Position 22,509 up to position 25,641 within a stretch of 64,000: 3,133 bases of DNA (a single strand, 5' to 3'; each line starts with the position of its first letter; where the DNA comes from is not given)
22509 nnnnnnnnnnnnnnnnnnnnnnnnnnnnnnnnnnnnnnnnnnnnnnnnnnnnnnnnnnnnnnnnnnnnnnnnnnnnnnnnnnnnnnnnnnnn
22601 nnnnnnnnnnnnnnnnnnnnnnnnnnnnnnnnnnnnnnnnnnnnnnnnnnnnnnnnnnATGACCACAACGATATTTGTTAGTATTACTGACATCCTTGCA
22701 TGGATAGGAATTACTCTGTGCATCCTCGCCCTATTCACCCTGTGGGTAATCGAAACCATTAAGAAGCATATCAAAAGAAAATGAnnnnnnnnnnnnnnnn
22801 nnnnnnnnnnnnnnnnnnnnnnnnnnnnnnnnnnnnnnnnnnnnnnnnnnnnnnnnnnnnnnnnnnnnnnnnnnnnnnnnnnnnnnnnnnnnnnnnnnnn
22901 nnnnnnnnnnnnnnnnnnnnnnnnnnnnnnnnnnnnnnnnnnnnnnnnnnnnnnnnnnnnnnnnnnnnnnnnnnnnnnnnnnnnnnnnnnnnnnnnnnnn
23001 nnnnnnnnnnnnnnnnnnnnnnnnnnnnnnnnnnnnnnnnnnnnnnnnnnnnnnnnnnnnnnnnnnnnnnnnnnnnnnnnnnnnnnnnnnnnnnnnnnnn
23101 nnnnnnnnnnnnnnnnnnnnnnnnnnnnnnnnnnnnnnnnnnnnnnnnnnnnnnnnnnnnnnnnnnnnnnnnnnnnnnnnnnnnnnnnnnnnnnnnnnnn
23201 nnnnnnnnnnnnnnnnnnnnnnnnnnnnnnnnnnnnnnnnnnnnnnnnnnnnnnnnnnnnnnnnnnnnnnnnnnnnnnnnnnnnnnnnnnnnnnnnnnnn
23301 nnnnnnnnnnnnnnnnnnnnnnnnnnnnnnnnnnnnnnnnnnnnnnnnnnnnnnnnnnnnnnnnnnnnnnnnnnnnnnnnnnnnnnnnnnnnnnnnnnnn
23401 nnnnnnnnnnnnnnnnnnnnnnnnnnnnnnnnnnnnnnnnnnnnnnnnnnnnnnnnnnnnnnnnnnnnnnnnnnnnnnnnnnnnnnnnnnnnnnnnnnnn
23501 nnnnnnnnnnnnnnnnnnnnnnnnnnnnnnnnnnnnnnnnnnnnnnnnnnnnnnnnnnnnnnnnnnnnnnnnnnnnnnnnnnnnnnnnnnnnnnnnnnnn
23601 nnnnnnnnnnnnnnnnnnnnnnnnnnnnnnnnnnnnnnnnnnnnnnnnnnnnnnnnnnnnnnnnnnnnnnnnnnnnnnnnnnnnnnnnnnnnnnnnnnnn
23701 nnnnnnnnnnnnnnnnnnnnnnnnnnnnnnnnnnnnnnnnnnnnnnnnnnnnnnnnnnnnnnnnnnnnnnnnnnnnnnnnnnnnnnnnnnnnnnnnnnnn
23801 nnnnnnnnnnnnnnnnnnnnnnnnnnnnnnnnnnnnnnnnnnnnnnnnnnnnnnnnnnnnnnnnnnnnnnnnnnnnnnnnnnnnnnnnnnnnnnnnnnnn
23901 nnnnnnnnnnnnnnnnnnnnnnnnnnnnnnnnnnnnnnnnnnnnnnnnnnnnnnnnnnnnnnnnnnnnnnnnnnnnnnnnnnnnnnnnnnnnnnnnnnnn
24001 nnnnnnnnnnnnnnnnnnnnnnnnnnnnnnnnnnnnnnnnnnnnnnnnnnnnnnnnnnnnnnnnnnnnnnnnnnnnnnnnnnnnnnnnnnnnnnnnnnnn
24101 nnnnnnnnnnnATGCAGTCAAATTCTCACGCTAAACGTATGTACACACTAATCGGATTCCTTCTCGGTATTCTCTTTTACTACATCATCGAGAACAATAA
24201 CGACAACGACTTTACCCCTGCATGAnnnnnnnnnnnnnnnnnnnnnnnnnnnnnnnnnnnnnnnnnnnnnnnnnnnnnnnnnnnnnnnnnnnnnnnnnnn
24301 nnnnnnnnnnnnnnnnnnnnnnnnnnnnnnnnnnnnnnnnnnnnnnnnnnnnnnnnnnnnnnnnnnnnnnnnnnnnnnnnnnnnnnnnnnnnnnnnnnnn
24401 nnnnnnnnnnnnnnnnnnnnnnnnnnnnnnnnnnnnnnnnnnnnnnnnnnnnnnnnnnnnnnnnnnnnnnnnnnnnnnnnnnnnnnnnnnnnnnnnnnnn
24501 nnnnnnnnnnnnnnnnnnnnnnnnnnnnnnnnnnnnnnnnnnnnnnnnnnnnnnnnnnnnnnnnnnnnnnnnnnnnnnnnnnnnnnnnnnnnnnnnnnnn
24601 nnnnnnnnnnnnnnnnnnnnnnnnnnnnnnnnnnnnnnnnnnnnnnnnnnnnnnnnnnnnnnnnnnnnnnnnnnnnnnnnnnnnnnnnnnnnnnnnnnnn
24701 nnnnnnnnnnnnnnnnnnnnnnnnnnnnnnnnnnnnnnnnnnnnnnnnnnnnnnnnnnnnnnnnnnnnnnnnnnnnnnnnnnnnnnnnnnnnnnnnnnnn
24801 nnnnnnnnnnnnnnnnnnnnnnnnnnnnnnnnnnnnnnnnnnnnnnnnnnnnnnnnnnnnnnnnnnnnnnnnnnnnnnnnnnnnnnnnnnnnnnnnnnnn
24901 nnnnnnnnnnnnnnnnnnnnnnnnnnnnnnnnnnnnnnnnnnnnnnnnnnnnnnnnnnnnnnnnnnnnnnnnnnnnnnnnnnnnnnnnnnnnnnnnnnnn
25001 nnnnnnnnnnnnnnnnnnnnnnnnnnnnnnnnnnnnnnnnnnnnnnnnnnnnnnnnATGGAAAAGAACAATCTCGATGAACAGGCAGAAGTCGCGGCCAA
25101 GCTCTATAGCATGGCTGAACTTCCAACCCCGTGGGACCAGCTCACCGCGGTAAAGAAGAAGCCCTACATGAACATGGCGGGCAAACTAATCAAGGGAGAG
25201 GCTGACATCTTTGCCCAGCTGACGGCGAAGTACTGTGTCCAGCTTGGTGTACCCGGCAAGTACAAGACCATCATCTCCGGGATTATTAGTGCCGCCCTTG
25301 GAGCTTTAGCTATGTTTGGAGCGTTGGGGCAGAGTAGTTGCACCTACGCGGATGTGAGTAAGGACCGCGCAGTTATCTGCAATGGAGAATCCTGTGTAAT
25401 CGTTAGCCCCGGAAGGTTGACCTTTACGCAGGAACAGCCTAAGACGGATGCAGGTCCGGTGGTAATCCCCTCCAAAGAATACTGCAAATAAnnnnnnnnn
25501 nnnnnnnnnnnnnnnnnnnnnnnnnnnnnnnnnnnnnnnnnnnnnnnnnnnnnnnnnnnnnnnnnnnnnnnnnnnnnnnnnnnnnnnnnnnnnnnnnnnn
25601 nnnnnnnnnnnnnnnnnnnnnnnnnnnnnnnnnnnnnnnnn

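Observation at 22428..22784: Cluster of three translationally coupled ~41-aa single-TM micro-proteins missed by the ORF track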

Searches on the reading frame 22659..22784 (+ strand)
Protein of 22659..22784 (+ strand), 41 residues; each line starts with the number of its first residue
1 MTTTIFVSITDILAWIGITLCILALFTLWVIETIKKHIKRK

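Call 6: search_protein_families(library=phrogs, proteins=[window:22659-22784:+], max_evalue=0.1)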
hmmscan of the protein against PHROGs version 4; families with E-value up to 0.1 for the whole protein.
window:22659-22784:+ (41 aa): 0 families

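Call 22: search_protein_families(library=pfam, proteins=[window:22659-22784:+], max_evalue=1)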
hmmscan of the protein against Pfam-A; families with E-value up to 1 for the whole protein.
window:22659-22784:+ (41 aa): 0 families

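Call 27: find_homologous_proteins(query=window:22659-22781:+, max_evalue=10)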
Query seq(41 aa) (41 aa): 20 proteins with E <= 10 among 20 candidates.
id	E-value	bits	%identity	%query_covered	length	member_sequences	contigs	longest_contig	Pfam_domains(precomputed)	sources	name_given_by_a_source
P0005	4.7e-17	77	98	100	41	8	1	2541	-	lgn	-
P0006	2.2e-16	75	95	100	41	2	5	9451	-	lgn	-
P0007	3.2e-16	74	95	100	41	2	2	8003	-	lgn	-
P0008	4.0e-16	74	95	100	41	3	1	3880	-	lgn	-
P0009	7.6e-16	73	95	100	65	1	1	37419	-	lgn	-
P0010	1.3e-15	73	90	100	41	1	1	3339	-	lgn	-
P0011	2.5e-15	72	93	100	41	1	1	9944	-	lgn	-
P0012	3.0e-15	71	93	100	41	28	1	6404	-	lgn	-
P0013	5.8e-15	71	90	100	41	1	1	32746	-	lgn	-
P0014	6.1e-15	70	97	95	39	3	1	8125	-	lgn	-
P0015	1.5e-14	69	85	100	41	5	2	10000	-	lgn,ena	-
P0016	4.9e-13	65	85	98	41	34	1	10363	-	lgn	-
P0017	6.8e-13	64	87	93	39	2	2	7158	-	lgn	-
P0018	1.6e-12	63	87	93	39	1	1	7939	-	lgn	-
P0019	1.9e-12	63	87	93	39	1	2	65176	-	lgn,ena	-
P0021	1.2e-11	60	84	93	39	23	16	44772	-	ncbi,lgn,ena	-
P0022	2.4e-11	60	78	100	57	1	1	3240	-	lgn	-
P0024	1.0e-3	36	52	100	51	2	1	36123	-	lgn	-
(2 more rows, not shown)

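Call 30: list_cluster_members(proteins=[P0021, P0019])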
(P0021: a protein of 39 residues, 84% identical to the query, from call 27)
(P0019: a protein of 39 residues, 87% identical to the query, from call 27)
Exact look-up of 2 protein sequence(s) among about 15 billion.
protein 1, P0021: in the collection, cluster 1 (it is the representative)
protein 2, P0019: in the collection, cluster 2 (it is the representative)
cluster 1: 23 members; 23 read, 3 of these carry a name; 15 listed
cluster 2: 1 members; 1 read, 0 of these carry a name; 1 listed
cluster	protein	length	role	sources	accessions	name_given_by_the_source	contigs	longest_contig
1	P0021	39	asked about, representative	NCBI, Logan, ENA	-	-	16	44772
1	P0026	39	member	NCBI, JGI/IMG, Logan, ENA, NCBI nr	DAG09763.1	hypothetical protein | MAG TPA: hypothetical protein [Caudoviricetes sp.]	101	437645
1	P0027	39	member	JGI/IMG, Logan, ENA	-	hypothetical protein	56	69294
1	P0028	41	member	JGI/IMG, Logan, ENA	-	hypothetical protein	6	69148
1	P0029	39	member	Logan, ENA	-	-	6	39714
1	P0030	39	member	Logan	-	-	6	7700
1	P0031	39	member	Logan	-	-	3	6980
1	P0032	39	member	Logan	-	-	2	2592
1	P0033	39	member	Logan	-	-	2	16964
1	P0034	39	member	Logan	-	-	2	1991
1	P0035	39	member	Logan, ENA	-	-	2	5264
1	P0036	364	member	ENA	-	-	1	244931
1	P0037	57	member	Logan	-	-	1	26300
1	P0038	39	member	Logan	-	-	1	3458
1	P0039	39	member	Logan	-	-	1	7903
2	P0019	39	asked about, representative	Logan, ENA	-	-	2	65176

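Call 32: find_encoding_contigs(protein=P0026, flank=10000, max_places=3)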
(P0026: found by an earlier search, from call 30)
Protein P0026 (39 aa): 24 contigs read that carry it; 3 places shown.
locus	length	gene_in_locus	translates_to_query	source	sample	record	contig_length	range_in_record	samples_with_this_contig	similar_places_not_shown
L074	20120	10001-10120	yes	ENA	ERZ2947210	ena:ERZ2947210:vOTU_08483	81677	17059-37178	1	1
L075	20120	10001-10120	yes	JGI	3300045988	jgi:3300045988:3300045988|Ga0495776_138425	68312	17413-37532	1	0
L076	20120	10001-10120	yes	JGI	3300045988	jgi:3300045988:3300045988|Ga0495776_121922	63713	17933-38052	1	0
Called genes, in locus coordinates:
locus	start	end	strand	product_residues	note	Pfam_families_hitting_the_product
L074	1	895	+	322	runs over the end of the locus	-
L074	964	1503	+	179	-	-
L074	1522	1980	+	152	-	PF07030:Phage_Mu_Gp36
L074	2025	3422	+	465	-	-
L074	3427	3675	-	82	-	-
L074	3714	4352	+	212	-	-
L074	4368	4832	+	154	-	-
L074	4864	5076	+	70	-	-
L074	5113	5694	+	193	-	-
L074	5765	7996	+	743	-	-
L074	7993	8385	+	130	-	-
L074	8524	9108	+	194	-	-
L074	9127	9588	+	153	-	-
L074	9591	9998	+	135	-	-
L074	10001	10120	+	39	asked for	-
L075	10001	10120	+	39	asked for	-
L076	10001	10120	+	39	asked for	-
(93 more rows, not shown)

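Call 46: search_protein_families(library=ncbifam, proteins=[window:22659-22784:+], max_evalue=1)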
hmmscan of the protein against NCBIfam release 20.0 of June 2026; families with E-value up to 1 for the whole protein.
window:22659-22784:+ (41 aa): 0 families

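Call 47: search_protein_families(library=padloc, proteins=[window:22659-22784:+], max_evalue=1)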
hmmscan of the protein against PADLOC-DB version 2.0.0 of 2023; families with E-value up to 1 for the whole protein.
window:22659-22784:+ (41 aa): 0 families

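Call 74: find_encoding_contigs(protein=P0024, flank=3000, max_places=3)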
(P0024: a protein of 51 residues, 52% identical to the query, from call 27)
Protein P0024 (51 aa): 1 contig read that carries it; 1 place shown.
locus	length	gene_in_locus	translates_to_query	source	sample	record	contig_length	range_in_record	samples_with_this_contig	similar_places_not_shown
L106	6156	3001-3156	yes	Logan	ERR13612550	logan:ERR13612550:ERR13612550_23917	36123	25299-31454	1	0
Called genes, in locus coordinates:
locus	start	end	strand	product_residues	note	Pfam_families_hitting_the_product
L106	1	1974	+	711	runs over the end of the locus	-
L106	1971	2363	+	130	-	-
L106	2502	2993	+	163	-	-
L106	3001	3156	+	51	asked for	-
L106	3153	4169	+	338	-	-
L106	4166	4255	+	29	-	-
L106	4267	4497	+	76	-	-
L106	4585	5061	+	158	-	-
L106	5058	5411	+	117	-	-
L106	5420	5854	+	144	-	-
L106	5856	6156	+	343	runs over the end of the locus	-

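Call 75: find_encoding_contigs(protein=P0022, flank=3000, max_places=3)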
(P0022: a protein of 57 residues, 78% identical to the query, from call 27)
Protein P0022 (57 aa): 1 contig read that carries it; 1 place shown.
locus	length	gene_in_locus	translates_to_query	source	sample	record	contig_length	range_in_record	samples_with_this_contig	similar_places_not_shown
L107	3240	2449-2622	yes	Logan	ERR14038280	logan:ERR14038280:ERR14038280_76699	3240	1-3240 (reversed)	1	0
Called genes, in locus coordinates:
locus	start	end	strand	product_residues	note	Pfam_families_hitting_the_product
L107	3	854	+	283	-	?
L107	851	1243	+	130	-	-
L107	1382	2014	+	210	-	-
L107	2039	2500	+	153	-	-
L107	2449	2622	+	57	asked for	-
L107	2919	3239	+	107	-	?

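Call 80: search_solved_structures(query=window:22659-22781:+, max_evalue=10)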
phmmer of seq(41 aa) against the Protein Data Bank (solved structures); distinct sequences matched with E-value up to 10: 0.

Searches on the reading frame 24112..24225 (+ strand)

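Call 22: search_protein_families(library=pfam, proteins=[window:24112-24225:+], max_evalue=1)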
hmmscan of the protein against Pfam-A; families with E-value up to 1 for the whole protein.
window:24112-24225:+ (37 aa): 1 family
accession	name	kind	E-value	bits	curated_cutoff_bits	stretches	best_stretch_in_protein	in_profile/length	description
PF09578.15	Spore_YabQ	-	0.0094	16.5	27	1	2-25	53-76/79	Spore cortex protein YabQ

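Call 46: search_protein_families(library=ncbifam, proteins=[window:24112-24225:+], max_evalue=1)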
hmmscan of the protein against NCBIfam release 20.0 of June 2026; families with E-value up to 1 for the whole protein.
window:24112-24225:+ (37 aa): 2 families
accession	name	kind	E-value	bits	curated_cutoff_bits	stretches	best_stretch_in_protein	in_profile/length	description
TIGR02893.2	spore_yabQ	equivalog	0.0062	16.8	32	1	2-26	60-84/88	spore cortex biosynthesis protein YabQ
NF047787.1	PhglyTportPgtP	equivalog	0.069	11.9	750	1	6-29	24-47/451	phosphoglycerate transporter PgtP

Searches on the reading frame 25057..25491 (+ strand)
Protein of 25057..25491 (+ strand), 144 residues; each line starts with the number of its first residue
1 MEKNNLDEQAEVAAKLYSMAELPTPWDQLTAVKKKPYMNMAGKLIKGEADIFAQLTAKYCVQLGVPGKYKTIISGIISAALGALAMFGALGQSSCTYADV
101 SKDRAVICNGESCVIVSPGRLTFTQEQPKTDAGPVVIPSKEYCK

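Call 26: search_protein_families(library=phrogs, proteins=[window:25057-25491:+], max_evalue=0.01)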
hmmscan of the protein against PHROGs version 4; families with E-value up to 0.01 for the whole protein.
window:25057-25491:+ (144 aa): 0 families

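Call 46: search_protein_families(library=ncbifam, proteins=[window:25057-25491:+], max_evalue=1)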
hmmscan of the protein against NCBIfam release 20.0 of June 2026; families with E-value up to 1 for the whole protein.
window:25057-25491:+ (144 aa): 1 family
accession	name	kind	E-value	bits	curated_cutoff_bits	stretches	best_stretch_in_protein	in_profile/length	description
TIGR01315.1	5C_CHO_kinase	subfamily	0.0047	15.7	408.7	1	35-123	213-300/541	FGGY family pentulose kinase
